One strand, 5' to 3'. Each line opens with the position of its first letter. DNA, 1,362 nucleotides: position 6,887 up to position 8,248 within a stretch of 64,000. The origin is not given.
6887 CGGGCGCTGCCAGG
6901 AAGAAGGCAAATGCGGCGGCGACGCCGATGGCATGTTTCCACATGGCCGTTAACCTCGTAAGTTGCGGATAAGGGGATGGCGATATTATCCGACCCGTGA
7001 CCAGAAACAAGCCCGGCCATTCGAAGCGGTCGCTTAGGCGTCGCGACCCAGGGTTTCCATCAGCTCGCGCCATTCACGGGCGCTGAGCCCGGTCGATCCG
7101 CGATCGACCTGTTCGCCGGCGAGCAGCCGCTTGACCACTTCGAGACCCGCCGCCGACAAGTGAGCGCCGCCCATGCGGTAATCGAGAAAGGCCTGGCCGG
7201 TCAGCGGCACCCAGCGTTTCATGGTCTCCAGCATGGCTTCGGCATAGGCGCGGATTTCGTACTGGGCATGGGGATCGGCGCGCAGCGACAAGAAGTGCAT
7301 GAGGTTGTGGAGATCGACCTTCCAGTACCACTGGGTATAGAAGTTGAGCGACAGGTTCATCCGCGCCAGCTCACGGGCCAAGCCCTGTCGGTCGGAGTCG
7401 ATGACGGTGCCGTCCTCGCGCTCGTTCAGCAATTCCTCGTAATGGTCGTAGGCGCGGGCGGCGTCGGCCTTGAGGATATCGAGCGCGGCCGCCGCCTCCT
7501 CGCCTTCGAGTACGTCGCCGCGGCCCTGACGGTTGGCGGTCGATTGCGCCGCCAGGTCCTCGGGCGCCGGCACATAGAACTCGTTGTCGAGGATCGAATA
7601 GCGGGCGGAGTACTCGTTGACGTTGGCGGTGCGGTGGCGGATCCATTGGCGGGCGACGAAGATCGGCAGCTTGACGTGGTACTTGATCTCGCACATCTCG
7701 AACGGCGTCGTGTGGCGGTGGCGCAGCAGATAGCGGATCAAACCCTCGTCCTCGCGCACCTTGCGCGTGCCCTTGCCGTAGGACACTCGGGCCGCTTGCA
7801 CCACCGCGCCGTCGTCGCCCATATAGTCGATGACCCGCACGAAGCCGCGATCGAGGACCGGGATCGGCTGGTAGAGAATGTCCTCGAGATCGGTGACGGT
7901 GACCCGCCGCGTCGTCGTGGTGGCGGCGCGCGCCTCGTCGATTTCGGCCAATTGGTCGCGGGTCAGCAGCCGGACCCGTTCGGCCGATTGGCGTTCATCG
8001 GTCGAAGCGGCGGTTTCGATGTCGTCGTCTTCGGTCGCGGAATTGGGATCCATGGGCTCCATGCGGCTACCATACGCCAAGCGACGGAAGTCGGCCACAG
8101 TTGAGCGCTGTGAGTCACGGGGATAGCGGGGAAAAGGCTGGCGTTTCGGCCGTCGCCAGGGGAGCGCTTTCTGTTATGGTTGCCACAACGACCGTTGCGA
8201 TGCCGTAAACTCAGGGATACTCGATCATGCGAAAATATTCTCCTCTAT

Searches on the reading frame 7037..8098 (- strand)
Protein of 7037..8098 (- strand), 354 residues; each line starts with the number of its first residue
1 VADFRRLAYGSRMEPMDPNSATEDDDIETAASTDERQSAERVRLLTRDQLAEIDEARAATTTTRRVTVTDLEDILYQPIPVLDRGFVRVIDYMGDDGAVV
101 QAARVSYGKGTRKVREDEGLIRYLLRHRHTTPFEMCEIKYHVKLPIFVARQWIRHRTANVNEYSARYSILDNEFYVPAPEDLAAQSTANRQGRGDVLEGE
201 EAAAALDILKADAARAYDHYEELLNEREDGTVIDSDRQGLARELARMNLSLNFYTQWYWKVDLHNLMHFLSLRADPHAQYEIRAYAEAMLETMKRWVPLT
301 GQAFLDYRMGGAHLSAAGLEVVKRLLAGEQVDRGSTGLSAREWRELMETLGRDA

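Call 7: search_protein_families(library=pfam, proteins=[window:7037-8098:-])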
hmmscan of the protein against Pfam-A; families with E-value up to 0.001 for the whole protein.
window:7037-8098:- (354 aa): 1 family
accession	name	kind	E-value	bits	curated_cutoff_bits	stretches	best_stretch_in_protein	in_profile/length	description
PF02511.20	Thy1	-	6.6e-58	196.1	24.8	1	88-298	1-190/191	Thymidylate synthase complementing protein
